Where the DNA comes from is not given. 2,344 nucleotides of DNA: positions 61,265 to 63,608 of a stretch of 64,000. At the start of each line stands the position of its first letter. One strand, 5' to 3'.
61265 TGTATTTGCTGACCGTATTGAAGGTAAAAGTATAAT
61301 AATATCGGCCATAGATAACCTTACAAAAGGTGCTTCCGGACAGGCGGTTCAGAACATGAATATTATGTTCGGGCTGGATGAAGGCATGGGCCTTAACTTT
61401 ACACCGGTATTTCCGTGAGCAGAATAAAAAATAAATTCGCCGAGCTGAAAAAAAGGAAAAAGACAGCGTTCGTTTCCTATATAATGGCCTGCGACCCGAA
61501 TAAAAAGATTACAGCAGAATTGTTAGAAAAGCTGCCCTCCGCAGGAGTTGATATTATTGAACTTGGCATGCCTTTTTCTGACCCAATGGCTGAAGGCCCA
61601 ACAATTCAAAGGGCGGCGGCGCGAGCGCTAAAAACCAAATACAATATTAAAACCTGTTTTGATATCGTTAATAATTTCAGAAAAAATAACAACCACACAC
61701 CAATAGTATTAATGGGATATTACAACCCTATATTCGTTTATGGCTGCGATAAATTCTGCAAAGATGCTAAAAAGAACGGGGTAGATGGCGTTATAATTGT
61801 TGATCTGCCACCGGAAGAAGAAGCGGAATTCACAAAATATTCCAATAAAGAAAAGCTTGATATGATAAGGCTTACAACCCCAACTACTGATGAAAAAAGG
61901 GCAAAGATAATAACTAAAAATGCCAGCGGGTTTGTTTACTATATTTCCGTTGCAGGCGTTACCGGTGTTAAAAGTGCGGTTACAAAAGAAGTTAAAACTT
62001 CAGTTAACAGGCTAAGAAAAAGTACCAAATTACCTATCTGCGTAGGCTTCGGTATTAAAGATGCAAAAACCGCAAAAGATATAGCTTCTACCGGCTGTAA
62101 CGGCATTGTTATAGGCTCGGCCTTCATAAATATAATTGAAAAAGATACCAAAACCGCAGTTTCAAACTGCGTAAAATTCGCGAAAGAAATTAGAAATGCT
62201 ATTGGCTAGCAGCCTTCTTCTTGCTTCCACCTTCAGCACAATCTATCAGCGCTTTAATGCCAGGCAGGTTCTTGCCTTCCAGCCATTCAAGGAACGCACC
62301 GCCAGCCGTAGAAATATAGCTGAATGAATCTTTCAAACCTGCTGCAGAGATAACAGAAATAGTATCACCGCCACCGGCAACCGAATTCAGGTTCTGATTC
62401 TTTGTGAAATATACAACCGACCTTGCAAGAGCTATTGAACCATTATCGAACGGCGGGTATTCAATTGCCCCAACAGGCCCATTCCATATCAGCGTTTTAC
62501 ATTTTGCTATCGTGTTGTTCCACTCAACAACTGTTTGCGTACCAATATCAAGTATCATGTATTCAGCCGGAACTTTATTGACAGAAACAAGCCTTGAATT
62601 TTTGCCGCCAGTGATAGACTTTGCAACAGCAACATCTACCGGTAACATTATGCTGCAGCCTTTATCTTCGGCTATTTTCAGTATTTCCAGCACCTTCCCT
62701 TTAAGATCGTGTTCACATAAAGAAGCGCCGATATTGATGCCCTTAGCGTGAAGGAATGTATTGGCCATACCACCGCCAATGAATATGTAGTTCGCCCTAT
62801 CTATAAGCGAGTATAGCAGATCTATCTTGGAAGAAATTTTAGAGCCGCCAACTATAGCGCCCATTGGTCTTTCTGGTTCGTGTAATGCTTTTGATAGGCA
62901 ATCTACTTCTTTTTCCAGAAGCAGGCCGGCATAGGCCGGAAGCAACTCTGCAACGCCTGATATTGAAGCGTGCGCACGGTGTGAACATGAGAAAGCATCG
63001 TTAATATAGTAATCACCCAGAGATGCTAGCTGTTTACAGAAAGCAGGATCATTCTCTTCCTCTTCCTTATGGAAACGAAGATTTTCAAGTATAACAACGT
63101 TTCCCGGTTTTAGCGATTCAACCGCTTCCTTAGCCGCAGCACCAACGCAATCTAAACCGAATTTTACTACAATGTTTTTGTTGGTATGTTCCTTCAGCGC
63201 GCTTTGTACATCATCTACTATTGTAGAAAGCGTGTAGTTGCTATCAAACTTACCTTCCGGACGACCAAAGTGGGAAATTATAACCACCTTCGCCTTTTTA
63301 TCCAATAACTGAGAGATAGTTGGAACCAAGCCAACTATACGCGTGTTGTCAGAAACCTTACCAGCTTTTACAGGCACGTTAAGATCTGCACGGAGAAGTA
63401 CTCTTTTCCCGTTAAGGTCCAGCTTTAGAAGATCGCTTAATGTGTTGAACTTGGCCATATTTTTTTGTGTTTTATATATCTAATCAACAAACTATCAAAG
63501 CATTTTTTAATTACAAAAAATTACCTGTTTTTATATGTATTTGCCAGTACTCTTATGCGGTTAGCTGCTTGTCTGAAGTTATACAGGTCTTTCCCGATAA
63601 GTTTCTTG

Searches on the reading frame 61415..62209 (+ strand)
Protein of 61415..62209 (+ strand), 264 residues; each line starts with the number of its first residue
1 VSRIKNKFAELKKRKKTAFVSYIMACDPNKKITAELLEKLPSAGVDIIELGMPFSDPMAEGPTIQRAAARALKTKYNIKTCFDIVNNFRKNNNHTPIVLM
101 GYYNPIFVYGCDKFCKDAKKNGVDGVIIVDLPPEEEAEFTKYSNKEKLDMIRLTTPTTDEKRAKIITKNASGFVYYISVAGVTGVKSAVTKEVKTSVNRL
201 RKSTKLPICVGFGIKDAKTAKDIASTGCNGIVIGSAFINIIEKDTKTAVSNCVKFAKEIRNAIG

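Call 49: search_protein_families(library=pfam, proteins=[window:61415-62209:+], max_evalue=1e-10)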
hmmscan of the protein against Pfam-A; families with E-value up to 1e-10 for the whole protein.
window:61415-62209:+ (264 aa): 1 family
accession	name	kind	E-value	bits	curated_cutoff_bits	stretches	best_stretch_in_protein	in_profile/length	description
PF00290.26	Trp_syntA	-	1.6e-92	309.6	27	1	8-256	1-251/259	Tryptophan synthase alpha chain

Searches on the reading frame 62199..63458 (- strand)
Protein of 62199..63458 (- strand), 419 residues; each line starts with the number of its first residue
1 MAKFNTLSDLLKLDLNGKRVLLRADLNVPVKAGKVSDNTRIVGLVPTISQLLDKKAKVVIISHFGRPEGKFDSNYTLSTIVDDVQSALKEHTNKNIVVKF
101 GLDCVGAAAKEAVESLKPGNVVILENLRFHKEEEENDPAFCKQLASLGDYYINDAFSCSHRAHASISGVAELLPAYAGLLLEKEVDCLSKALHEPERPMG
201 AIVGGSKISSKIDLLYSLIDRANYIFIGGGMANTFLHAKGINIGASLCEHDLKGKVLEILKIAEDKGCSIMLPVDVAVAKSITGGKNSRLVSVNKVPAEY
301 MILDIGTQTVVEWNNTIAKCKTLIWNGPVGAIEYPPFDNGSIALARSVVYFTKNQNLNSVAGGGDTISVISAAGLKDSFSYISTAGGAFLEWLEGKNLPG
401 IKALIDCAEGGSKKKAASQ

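Call 49: search_protein_families(library=pfam, proteins=[window:62199-63458:-], max_evalue=1e-10)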
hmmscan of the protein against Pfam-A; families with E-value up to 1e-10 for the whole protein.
window:62199-63458:- (419 aa): 1 family
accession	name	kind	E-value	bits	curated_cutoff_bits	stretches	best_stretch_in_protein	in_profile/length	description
PF00162.24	PGK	-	1.3e-139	465.9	27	1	12-396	3-379/379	Phosphoglycerate kinase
